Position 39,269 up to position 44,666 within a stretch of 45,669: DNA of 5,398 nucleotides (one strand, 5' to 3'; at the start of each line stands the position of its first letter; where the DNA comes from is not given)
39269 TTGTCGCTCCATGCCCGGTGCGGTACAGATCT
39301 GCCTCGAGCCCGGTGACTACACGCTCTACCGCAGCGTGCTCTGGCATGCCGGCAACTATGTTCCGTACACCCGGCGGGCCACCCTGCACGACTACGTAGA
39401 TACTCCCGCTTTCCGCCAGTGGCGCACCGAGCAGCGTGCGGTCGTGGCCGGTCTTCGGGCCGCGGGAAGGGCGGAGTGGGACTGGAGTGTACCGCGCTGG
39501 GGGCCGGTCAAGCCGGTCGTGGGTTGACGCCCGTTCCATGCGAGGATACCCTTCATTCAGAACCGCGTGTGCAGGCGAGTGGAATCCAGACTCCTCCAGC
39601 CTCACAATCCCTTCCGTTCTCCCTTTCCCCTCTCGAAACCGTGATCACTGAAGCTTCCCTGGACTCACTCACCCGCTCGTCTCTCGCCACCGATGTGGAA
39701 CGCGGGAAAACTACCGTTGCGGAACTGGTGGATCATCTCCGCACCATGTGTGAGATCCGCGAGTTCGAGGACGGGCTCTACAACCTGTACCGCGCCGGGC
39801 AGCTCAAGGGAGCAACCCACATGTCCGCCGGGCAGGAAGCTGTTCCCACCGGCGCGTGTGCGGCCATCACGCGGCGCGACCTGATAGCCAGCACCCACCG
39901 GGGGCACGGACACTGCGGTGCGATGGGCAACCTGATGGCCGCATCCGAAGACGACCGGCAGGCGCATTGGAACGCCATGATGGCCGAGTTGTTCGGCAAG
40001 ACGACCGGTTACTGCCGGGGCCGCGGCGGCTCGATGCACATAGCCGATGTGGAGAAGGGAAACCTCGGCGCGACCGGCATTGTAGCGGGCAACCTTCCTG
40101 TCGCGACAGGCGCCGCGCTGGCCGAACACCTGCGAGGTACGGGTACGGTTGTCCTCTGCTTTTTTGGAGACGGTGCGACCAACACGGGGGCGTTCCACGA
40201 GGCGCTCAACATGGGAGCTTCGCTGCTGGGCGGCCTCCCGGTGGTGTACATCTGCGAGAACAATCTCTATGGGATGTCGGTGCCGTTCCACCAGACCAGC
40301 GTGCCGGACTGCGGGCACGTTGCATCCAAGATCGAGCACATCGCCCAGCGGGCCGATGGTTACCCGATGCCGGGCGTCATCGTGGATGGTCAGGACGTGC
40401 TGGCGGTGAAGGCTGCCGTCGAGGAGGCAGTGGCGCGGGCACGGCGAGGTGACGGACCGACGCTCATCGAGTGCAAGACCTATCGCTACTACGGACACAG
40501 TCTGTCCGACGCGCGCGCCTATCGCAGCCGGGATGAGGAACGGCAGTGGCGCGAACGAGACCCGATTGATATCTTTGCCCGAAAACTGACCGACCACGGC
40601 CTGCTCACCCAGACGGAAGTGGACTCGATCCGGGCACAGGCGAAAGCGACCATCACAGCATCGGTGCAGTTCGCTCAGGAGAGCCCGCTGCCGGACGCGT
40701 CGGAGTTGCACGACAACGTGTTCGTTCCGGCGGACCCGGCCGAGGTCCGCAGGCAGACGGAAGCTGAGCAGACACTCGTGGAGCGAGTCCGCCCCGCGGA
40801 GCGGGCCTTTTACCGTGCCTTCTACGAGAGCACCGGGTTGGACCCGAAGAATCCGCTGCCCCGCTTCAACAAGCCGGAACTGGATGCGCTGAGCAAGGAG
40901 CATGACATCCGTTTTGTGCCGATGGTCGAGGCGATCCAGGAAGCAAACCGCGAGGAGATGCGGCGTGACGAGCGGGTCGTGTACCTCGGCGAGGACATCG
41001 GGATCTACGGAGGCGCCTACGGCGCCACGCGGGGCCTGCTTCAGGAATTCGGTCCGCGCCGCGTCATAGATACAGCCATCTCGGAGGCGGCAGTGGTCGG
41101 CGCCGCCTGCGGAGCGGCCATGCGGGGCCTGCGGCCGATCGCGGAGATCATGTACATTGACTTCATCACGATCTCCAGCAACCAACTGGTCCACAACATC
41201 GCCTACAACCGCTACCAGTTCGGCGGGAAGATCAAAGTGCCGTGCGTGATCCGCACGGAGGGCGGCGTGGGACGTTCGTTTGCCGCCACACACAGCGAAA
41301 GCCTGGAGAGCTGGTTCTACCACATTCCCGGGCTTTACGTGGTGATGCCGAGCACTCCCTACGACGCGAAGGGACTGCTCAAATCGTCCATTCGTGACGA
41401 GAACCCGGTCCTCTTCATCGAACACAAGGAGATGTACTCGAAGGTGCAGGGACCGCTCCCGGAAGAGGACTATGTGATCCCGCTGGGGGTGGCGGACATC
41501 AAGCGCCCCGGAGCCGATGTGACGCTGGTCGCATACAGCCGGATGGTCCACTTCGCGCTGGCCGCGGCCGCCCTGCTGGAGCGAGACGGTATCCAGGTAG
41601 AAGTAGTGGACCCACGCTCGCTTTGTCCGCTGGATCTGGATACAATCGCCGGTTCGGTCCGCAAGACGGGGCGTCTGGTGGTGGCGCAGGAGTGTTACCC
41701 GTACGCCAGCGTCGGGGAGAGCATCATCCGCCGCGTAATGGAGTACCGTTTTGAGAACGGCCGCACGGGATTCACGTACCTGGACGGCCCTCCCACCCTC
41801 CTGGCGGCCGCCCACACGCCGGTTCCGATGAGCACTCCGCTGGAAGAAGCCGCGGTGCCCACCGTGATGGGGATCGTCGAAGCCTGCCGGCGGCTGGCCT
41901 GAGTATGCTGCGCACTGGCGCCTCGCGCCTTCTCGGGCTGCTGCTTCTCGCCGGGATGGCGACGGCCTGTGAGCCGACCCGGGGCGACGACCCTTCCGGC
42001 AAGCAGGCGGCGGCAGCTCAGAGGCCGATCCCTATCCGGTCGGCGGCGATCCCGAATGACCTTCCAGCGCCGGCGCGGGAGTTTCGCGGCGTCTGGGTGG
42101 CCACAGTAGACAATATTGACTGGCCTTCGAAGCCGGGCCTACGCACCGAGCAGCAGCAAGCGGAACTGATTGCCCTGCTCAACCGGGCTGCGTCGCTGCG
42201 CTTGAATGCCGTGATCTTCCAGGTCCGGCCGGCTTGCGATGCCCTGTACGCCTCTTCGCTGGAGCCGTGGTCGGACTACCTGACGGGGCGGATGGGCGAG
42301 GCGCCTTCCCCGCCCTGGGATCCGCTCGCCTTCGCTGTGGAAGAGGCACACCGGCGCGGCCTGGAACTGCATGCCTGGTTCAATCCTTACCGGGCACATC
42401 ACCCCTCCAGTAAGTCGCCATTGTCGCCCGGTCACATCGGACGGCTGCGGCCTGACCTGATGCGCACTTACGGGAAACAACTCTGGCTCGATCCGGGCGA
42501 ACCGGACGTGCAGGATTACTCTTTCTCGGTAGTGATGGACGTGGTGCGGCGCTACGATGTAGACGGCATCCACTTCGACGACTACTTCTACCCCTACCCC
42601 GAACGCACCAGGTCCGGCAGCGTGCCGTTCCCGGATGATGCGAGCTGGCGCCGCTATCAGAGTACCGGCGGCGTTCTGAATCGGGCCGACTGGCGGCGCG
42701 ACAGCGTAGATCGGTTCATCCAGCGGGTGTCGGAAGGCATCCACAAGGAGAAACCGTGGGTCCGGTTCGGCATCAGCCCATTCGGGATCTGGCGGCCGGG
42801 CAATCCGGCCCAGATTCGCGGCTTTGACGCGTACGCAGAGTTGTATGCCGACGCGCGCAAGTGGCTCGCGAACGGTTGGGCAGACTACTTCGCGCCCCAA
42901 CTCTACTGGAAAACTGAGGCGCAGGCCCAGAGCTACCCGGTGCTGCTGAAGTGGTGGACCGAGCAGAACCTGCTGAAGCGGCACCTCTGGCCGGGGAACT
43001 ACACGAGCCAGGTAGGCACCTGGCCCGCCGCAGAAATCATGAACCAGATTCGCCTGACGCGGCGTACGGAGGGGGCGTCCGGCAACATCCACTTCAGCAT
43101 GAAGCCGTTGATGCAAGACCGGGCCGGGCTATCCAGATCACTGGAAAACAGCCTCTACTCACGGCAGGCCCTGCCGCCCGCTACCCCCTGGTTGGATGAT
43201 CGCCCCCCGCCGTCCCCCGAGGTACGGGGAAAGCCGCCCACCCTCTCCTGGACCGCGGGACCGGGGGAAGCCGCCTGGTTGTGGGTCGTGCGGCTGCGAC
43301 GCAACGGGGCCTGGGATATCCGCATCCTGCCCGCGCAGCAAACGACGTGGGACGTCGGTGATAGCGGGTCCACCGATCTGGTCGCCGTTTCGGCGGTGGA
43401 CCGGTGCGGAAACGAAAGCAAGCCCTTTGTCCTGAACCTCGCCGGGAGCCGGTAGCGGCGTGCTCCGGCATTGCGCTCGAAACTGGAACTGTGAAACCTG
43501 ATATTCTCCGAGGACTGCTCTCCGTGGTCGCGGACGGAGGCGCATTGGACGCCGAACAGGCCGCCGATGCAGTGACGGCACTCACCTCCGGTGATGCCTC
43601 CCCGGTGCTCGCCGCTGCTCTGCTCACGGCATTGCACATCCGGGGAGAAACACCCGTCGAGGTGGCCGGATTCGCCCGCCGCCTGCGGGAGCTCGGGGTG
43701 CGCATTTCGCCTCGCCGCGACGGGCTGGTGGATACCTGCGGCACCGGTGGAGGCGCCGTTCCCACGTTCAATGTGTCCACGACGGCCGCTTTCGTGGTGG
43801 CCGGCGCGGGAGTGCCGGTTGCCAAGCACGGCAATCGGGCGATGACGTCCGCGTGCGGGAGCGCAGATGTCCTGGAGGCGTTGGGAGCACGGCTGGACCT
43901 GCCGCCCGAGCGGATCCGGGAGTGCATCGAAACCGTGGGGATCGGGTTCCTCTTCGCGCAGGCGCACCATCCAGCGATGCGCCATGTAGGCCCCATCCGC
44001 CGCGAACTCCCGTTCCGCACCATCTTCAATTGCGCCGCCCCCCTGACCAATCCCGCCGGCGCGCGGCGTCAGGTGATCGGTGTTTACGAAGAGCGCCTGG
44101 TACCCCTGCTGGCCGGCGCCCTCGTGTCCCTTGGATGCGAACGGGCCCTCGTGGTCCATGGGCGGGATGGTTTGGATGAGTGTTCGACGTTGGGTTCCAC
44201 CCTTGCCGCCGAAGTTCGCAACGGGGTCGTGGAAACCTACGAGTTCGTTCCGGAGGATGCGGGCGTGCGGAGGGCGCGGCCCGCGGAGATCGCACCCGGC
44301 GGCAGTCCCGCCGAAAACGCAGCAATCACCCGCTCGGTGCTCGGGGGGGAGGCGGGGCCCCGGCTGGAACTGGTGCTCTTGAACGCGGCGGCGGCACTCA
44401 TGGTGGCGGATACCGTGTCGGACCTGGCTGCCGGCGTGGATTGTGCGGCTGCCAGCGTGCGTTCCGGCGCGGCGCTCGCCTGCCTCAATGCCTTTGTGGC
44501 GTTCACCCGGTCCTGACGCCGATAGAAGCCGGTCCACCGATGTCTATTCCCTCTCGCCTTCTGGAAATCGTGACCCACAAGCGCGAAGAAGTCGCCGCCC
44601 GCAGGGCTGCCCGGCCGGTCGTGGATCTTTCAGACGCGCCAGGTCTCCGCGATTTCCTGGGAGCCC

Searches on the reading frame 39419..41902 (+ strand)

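Call 29: search_protein_families(library=pfam, proteins=[window:39419-41902:+], max_evalue=0.001)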
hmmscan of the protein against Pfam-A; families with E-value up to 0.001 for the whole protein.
window:39419-41902:+ (827 aa): 4 families
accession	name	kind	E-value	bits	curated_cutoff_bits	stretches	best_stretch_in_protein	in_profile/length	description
PF00676.26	E1_dh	-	8.9e-75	251.9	22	1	109-427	2-299/300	Dehydrogenase E1 component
PF02779.29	Transket_pyr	-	3.9e-41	141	27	1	502-673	5-172/174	Transketolase, pyrimidine binding domain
PF02780.25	Transketolase_C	-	7.2e-31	107.1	25.9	1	690-818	1-123/124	Transketolase, C-terminal domain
PF02775.26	TPP_enzyme_C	-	3e-06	27.5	21.9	1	220-352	28-151/151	Thiamine pyrophosphate enzyme, C-terminal TPP binding domain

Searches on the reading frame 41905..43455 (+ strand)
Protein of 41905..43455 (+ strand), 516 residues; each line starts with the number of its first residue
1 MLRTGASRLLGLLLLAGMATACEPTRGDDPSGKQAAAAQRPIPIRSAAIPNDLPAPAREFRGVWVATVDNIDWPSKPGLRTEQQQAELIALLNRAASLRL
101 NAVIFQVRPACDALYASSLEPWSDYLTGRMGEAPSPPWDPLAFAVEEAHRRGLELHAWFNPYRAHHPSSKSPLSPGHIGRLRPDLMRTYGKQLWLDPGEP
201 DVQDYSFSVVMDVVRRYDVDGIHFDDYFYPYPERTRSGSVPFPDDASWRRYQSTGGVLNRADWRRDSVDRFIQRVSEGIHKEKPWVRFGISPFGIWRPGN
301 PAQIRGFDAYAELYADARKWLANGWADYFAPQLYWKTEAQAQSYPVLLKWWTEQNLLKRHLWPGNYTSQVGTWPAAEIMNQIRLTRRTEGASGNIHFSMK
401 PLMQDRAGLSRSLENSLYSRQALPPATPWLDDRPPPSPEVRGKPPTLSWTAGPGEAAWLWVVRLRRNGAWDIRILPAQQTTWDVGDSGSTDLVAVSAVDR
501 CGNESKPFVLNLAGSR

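Call 29: search_protein_families(library=pfam, proteins=[window:41905-43455:+], max_evalue=0.001)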
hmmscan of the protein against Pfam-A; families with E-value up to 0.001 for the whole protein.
window:41905-43455:+ (516 aa): 1 family
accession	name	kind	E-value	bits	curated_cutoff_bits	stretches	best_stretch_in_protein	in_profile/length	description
PF02638.21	GHL10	-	2e-71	241.1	27.9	1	59-370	1-299/311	Glycosyl hydrolase-like 10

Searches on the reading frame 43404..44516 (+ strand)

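Call 29: search_protein_families(library=pfam, proteins=[window:43404-44516:+], max_evalue=0.001)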
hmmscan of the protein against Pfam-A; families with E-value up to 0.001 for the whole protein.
window:43404-44516:+ (370 aa): 2 families
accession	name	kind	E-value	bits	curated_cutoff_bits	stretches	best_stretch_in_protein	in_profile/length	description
PF00591.27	Glycos_transf_3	-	1.2e-85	287.7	27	1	107-358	3-253/253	Glycosyl transferase family, a/b domain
PF02885.22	Glycos_trans_3N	-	2.1e-17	63.1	26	1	39-98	4-63/63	Glycosyl transferase family, helical bundle domain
